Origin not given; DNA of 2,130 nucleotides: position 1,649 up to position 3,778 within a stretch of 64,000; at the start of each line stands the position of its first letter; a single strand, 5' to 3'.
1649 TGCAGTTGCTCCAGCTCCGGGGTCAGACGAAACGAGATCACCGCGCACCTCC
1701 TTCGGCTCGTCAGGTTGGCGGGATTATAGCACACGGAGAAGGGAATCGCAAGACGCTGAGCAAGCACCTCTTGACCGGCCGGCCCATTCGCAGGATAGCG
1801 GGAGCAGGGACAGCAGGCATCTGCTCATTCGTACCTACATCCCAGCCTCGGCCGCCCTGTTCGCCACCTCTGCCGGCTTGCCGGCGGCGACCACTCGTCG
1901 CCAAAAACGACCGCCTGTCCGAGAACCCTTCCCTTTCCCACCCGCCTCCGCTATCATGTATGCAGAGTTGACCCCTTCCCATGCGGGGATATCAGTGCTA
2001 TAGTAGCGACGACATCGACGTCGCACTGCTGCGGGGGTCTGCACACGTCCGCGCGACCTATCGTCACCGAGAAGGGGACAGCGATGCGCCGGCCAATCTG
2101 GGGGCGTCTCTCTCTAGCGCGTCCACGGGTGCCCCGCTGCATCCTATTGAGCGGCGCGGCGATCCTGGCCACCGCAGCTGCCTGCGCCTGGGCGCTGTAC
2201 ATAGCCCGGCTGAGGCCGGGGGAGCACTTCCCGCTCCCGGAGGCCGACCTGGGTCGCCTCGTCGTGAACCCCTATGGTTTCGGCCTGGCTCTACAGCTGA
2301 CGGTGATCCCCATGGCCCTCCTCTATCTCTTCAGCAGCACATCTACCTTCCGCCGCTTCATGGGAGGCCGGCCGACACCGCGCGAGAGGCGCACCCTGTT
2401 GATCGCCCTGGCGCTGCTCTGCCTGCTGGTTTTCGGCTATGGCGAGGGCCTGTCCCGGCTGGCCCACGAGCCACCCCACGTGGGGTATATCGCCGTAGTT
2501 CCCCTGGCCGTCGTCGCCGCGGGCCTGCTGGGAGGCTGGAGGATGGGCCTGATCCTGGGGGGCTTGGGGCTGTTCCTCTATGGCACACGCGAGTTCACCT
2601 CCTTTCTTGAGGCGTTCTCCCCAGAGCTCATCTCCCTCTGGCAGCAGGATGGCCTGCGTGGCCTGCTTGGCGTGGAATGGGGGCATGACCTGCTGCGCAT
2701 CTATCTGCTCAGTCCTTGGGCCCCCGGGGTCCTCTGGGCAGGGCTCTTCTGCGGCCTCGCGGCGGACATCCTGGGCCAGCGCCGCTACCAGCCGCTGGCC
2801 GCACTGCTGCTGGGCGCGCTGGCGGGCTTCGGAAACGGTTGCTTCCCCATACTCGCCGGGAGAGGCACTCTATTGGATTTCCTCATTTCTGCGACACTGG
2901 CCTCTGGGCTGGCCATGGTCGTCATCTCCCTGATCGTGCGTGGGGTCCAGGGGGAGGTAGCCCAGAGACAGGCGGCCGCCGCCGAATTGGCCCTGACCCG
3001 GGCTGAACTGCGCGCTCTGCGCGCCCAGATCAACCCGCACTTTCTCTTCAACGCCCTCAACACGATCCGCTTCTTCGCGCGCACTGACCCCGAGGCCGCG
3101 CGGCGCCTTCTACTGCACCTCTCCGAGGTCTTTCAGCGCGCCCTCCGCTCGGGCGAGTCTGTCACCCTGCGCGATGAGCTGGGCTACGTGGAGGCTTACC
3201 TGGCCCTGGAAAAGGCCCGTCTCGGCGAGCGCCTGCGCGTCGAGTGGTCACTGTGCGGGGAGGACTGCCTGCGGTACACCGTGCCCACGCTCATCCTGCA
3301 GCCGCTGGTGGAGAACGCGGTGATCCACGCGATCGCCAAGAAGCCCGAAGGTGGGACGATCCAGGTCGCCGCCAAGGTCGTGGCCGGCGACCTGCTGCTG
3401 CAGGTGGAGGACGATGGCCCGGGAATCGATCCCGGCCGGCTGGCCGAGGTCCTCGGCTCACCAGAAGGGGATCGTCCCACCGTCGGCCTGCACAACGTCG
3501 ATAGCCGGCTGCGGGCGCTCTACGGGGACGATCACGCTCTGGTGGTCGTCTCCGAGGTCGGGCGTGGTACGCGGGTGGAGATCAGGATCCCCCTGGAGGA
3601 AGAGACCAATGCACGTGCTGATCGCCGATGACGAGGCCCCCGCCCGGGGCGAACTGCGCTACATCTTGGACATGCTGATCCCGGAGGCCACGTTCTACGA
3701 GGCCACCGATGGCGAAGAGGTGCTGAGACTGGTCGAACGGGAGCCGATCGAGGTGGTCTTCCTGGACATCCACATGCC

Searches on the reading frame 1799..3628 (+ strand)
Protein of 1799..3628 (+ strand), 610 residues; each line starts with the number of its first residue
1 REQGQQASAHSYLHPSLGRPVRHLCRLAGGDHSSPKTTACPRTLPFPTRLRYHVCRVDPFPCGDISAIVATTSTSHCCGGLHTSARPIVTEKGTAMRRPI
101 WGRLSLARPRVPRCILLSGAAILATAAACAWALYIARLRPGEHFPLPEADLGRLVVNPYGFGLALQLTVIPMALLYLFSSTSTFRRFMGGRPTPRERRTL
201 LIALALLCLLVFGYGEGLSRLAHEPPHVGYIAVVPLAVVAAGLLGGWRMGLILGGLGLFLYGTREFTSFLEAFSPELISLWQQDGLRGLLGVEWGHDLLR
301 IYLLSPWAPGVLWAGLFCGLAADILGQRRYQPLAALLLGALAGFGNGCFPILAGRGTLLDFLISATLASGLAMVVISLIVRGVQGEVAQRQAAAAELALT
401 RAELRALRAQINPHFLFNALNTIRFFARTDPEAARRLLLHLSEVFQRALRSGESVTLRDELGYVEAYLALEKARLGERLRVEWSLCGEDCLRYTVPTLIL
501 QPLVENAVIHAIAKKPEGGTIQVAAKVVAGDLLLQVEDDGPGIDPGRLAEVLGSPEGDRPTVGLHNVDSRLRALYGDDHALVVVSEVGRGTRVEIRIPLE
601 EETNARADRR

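Call 88: search_protein_families(library=pfam, proteins=[window:1799-3628:+], max_evalue=0.00001)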
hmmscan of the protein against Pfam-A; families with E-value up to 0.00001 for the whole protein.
window:1799-3628:+ (610 aa): 2 families
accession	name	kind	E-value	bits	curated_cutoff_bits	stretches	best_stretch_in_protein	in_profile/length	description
PF06580.19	His_kinase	-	1.9e-25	89.4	25.2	1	402-479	1-81/81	Histidine kinase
PF02518.31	HATPase_c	-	5e-12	46.7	26.4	1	499-600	9-110/111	Histidine kinase-, DNA gyrase B-, and HSP90-like ATPase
